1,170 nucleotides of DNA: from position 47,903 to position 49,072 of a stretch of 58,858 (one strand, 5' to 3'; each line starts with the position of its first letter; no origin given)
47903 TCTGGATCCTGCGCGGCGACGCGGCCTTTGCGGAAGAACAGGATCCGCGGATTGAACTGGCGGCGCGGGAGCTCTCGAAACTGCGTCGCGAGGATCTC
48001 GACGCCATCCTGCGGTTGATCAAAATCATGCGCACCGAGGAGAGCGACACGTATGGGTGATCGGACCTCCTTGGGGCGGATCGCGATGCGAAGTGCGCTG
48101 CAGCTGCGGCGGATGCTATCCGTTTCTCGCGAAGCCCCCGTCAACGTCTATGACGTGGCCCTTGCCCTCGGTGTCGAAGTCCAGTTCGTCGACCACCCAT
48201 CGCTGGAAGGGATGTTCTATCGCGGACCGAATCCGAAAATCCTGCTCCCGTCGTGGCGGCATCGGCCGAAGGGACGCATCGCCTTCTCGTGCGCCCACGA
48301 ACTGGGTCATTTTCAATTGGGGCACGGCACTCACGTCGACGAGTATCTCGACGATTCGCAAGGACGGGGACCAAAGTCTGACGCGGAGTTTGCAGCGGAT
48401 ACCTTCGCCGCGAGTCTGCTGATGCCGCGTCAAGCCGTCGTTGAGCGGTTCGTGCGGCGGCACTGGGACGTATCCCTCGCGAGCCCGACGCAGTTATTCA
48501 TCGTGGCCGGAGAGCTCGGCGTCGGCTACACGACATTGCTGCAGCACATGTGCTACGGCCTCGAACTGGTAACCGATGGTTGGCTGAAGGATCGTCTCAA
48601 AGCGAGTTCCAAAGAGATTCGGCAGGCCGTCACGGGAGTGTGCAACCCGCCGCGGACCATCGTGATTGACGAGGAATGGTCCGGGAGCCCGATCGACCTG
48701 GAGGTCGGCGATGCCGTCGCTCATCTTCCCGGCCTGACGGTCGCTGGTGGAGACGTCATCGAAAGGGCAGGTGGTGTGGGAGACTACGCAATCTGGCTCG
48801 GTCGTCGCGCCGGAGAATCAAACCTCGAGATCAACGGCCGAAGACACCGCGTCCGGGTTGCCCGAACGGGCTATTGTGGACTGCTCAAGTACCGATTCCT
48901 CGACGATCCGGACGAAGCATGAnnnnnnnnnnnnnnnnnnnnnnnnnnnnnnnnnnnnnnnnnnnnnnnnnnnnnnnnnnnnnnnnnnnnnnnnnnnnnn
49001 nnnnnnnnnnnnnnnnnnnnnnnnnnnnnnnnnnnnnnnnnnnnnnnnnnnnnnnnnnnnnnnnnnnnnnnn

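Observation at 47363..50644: Five-gene XRE/ImmA-gated nucleotide-enzyme cassette inserted antisense at the terminase|W-portal junction: candidate new conflict system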

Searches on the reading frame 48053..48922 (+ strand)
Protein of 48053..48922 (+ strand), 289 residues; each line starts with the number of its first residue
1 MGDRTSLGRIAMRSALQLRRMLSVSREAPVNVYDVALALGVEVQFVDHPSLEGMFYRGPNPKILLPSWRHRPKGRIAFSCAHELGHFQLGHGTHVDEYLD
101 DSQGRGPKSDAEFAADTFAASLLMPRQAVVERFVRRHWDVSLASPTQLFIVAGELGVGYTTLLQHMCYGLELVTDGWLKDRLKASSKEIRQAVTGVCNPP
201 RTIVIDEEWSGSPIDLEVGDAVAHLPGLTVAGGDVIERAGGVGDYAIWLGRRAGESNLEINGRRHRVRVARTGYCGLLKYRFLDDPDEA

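Call 3: search_protein_families(library=pfam, max_evalue=0.01, proteins=[window:48053-48922:+])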
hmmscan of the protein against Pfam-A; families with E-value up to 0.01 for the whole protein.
window:48053-48922:+ (289 aa): 1 family
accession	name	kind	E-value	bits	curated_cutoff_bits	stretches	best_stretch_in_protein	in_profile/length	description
PF06114.19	Peptidase_M78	-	5.2e-09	36.4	22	1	41-159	6-115/123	IrrE N-terminal-like domain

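Call 5: search_protein_families(library=padloc, max_evalue=0.01, proteins=[window:48053-48922:+])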
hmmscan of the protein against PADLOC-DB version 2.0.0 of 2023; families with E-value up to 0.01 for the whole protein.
window:48053-48922:+ (289 aa): 13 families
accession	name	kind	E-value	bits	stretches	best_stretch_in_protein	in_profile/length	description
PDLC04141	capP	-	2.6e-20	71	1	23-141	17-130/242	capP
PDLC03954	RmrA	-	1.5e-08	32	1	15-135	145-263/380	-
PDLC03949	RmrA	-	1.8e-07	28.4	1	57-135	172-237/363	-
PDLC03952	RmrA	-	5.4e-07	26.8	1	55-132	200-272/395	-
PDLC03948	RmrA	-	3.7e-06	24.1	1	60-131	192-258/397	-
PDLC03946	RmrA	-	4e-06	23.8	1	55-136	171-240/357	-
PDLC03947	RmrA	-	4.1e-06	23.9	1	58-135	191-263/383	-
PDLC03944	RmrA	-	4.9e-06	23.9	1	74-132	197-251/384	-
PDLC03945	RmrA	-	8.8e-06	23.1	1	73-136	205-263/394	-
PDLC03950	RmrA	-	2.8e-05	21.3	1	38-131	164-246/369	-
PDLC03953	RmrA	-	7.1e-05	20.2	1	75-136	207-256/373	-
PDLC03951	RmrA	-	0.0015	15.6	1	74-133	203-256/400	-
PDLC03943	RmrA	-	0.0095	13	0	75-135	191-240/370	-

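Call 6: search_protein_families(library=ncbifam, max_evalue=0.01, proteins=[window:48053-48922:+])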
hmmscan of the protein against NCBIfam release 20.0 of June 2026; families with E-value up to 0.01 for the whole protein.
window:48053-48922:+ (289 aa): 1 family
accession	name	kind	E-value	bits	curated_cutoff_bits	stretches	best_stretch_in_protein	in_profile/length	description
NF052239.1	antitox_spr1629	equivalog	2.9e-05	23.3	335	1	72-135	204-262/377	spr1629 family repressor/antitoxin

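Call 7: search_protein_families(library=phrogs, max_evalue=0.01, proteins=[window:48053-48922:+])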
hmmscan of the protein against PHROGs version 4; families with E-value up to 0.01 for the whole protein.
window:48053-48922:+ (289 aa): 6 families
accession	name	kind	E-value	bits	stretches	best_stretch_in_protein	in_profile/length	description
phrog_87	-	other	7.3e-13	49.8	1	26-130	37-134/227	metallo-protease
phrog_2439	-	transcription regulation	1.8e-09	37.9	1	71-136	192-252/367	transcriptional regulator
phrog_1914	-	unknown function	2.1e-09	38.4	1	71-128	89-146/222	-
phrog_19315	-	unknown function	1e-06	29.1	1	73-144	92-154/348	-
phrog_18577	-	unknown function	0.0034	17.6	1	70-129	180-241/332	-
phrog_1516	-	unknown function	0.0035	18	1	51-133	63-149/227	-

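Call 51: search_solved_structures(query=A3, max_evalue=0.1, show_alignments=1)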
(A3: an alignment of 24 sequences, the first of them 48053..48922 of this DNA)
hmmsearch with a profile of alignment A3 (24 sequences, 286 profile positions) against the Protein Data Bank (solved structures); distinct sequences matched with E-value up to 0.1: 11.
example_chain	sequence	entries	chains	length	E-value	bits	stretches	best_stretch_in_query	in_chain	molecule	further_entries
4yxx_A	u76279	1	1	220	1.1e-18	70.7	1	9-44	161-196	dTor_6x35L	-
8s6p_A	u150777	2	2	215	2.1e-11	46.8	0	9-44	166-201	TRP_18 F116W (R0) | TRP_18 F116W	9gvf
9rar_A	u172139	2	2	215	2.9e-11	46.3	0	9-44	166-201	TRP_F43W | [(sulfaNHC)Au].TRP_F43W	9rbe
9h10_A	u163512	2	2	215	3.3e-11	46.2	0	9-44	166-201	[(sulfaNHC)Au].TRP_18 | Tandem-repeat protein (TRP)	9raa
9raq_A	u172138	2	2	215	2e-10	43.6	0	9-44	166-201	TRP_F43W/E39L | [(sulfaNHC)Au].TRP_F43W/E39L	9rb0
9h3c_A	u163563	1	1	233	3e-09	39.7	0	9-44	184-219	De novo designed tandem repeat protein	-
7t5t_A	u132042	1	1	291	1.8e-08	37.2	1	43-124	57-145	CapP toxin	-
3dte_A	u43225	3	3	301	1.3e-07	34.3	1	40-132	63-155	IrrE protein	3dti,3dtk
8c3w_A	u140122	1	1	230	8.1e-07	31.8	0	9-43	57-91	dnHEM1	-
8slm_A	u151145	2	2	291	1.1e-06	31.4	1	37-133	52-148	Zn dependent hydrolase fused to HTH domain, IrrE ortholog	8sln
9vzy_A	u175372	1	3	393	1.4e-05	27.7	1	51-165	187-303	HTH cro/C1-type domain-containing protein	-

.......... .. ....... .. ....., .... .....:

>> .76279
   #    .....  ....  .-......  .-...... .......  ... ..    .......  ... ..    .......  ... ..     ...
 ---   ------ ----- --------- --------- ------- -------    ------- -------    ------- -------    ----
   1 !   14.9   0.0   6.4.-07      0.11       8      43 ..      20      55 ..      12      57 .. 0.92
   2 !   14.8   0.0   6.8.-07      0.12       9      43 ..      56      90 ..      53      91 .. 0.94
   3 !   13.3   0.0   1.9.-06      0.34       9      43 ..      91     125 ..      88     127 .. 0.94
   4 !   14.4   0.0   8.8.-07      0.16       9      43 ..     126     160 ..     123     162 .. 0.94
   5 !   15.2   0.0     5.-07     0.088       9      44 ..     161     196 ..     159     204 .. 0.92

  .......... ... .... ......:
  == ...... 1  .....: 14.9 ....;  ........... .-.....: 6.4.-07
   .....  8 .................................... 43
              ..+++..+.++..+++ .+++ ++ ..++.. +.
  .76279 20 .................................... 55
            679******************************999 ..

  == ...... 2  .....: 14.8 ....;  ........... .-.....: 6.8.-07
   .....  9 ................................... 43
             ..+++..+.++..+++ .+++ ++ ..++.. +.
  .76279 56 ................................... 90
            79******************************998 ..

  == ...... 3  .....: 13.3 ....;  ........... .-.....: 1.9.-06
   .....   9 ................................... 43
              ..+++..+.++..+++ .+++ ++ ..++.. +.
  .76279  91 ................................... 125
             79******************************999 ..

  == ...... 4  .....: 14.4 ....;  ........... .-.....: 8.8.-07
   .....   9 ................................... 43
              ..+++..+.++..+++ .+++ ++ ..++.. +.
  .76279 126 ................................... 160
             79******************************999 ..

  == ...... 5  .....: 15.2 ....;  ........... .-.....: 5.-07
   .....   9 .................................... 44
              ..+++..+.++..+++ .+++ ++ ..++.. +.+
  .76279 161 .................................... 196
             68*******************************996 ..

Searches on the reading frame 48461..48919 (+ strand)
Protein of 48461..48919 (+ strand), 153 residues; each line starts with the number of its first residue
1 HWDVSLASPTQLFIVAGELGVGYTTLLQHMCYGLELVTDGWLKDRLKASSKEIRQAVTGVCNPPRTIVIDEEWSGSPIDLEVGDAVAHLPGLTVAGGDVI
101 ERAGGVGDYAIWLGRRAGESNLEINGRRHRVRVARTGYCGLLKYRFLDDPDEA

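Call 105: search_protein_families(library=pfam, max_evalue=1, proteins=[window:48461-48919:+])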
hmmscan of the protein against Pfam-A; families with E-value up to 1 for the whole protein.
seq(153 aa): 1 family
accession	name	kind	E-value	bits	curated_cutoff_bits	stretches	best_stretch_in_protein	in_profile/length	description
PF02367.23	TsaE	-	0.069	13.5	26.6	1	8-36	19-47/128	Threonylcarbamoyl adenosine biosynthesis protein TsaE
